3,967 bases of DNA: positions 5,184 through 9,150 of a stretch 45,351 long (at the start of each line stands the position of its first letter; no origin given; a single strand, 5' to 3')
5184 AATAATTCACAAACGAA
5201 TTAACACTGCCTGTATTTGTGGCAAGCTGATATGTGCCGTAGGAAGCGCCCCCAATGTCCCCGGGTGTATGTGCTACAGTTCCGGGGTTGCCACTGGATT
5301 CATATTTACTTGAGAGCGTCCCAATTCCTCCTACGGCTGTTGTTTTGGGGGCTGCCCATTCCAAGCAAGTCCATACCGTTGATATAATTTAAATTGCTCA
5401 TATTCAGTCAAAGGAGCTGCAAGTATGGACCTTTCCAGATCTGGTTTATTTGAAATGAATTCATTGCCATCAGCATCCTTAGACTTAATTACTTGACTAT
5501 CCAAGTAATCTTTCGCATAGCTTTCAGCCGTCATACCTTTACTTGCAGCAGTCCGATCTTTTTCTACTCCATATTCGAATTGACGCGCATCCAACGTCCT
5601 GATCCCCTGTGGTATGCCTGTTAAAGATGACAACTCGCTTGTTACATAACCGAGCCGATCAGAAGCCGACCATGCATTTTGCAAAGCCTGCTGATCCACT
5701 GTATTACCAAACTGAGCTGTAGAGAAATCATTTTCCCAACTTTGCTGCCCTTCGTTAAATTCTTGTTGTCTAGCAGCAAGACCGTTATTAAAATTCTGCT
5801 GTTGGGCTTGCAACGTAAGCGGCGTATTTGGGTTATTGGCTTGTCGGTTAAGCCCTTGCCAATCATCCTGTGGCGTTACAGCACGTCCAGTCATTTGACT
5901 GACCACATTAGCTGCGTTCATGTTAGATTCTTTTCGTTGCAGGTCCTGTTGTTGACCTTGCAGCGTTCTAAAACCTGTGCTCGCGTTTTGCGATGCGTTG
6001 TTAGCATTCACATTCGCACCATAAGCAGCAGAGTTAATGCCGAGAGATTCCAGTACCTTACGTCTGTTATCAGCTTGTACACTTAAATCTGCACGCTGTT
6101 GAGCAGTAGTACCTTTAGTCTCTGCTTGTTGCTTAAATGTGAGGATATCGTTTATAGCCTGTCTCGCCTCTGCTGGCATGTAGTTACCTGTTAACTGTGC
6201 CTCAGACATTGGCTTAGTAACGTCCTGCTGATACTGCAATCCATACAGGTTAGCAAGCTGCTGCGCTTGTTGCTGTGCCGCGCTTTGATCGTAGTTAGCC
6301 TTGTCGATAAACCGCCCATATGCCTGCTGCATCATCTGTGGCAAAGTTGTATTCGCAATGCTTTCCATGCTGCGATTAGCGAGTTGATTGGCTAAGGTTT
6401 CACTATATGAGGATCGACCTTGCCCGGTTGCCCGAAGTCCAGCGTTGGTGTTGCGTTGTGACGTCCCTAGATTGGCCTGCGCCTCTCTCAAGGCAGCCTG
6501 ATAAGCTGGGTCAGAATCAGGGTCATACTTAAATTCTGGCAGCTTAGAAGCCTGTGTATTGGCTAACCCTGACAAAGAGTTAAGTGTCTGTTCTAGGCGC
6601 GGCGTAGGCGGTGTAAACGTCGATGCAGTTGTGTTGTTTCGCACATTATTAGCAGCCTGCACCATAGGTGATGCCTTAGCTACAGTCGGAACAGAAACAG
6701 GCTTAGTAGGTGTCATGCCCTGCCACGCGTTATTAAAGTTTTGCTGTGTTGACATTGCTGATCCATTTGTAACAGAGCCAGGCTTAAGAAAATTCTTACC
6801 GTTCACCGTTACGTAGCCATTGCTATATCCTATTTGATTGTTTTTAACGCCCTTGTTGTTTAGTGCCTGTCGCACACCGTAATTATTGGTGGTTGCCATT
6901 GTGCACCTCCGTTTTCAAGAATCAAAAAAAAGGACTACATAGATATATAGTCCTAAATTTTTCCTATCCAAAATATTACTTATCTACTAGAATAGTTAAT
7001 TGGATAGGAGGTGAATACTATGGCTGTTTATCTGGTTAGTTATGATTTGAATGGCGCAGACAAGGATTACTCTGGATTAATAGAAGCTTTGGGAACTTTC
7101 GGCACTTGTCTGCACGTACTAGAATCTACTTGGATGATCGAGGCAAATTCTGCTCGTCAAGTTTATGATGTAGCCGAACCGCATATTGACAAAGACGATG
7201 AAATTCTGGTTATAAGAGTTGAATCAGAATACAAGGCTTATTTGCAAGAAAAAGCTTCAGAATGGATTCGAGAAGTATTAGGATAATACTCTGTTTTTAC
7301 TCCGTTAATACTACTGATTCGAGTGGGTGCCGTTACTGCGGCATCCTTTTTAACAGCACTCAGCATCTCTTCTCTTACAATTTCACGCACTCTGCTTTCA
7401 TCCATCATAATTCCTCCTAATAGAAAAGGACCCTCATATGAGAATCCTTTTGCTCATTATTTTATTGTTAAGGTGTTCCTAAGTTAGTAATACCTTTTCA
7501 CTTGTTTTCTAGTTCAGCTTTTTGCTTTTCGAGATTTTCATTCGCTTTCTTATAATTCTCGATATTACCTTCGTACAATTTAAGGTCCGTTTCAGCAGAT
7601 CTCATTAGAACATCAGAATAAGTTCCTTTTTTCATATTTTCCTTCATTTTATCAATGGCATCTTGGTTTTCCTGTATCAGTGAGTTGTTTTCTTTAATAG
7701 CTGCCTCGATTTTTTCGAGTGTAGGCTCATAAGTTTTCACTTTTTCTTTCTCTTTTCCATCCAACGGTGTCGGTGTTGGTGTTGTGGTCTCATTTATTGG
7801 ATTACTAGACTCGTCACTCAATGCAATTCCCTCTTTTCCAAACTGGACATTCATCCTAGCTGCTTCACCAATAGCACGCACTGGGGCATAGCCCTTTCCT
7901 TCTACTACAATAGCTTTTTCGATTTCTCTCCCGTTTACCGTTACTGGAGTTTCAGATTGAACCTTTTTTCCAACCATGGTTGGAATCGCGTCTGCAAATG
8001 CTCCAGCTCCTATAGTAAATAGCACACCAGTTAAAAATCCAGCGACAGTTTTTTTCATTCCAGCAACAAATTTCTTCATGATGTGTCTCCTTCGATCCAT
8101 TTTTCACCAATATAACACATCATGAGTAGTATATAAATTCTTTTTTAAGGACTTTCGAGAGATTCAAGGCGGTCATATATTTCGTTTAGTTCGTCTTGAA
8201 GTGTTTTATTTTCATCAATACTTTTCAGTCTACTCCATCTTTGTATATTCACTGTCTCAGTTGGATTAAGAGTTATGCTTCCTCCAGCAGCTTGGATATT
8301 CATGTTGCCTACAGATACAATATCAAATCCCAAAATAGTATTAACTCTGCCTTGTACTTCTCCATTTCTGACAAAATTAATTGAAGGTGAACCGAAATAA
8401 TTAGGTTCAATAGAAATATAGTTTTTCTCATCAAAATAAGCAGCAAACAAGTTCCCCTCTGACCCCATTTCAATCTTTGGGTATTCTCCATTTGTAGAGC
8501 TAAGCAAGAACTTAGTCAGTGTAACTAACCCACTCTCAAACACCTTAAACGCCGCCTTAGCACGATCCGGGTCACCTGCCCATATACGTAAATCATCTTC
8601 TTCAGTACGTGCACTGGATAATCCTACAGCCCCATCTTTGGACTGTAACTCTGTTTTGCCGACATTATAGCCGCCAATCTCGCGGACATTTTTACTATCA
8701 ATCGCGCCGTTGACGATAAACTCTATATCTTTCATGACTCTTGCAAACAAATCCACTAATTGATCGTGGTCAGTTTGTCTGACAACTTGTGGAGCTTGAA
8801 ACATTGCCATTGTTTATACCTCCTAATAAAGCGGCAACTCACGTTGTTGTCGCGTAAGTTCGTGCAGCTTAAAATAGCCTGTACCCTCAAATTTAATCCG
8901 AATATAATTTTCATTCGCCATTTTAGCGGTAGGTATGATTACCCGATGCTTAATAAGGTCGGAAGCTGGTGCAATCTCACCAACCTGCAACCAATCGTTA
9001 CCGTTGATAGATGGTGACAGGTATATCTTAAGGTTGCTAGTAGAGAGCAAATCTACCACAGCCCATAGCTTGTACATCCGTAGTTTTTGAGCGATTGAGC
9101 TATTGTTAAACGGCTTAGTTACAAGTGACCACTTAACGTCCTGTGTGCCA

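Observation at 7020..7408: Solo Cas2/VapD-like gene convergently overlapping a 56-aa ORF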

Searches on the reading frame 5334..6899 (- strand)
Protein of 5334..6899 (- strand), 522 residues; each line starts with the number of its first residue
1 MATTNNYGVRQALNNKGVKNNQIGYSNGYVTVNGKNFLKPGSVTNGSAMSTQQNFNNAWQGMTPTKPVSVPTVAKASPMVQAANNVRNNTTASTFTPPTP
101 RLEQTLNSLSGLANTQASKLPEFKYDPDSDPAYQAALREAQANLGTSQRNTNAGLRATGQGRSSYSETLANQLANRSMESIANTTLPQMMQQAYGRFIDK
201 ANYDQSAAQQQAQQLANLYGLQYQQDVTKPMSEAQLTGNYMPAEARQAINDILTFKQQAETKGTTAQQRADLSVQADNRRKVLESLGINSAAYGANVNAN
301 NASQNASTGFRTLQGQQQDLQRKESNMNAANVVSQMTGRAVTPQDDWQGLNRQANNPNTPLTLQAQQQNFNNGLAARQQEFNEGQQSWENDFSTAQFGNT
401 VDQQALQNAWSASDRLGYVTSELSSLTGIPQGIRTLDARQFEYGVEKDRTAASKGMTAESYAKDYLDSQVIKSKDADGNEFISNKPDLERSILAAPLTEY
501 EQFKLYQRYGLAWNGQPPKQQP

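Call 6: search_protein_families(library=pfam, proteins=[window:5334-6899:-], max_evalue=10)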
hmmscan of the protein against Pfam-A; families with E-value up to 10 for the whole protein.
window:5334-6899:- (522 aa): 0 families

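Call 7: search_protein_families(library=phrogs, proteins=[window:5334-6899:-], max_evalue=1)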
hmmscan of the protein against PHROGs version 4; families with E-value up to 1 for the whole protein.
window:5334-6899:- (522 aa): 1 family
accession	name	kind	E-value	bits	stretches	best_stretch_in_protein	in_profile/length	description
phrog_9440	-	unknown function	0.042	14.7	1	196-269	50-123/166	-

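Call 52: find_related_loci(query=window:5334-6899:-, collection=viral_contigs, flank=4000)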
Query window:5334-6899:- (522 aa) in viral_contigs; peptide patterns used: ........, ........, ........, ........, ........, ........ (x = any residue, [..] = any of these).
4 stretches matched a pattern; 3 encode a relative of the query (tblastn E <= 1e-3); 3 distinct loci.
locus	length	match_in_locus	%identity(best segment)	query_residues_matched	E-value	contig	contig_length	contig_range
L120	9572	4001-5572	92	1-522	0e+0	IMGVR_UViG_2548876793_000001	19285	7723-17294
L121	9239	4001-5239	89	1-411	0e+0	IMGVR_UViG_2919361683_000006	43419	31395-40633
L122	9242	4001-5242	46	1-398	3e-100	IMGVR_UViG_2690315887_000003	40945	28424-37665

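Call 79: search_protein_families(library=pfam, proteins=[L120:3635-3886:-, L120:3517-3651:+], max_evalue=1)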
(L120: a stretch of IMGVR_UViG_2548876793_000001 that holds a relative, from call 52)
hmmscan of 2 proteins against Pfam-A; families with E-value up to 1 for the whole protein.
L120:3635-3886:- (84 aa): 2 families
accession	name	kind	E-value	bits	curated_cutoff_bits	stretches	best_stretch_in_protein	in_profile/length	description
PF10122.14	Zn_ribbon_Com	-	0.00075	19.3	22.9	1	42-70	6-31/52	Mu-like prophage protein Com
PF24868.1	YABBY_N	-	0.048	13.7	28.6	1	42-70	10-39/60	YABBY, N-terminal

L120:3517-3651:+ (45 aa): 0 families

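Call 80: search_protein_families(library=phrogs, proteins=[L120:3635-3886:-, L120:3517-3651:+], max_evalue=1)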
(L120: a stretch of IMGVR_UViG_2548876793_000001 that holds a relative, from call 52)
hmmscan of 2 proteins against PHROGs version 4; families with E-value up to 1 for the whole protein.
L120:3635-3886:- (84 aa): 3 families
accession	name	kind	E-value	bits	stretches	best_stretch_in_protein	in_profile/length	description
phrog_6417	-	other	0.00081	20.3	1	41-74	8-38/68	translational regulator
phrog_13819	-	DNA, RNA and nucleotide metabolism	0.022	15.8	1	42-77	5-37/62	gpCom control of modification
phrog_36147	-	unknown function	0.24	12.4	1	41-54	17-30/43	-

L120:3517-3651:+ (45 aa): 0 families

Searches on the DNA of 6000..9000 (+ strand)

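Call 16: search_dna_similar(query=window:6000-9000:+, collection=phages, mode=distant)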
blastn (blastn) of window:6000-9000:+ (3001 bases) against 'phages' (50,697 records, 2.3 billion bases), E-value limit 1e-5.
No match.

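Call 91: search_rna_families(source=window, start=6500, end=8000, threshold=evalue, max_evalue=1)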
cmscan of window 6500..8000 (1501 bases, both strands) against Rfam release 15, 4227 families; matches with E-value up to 1: 0.
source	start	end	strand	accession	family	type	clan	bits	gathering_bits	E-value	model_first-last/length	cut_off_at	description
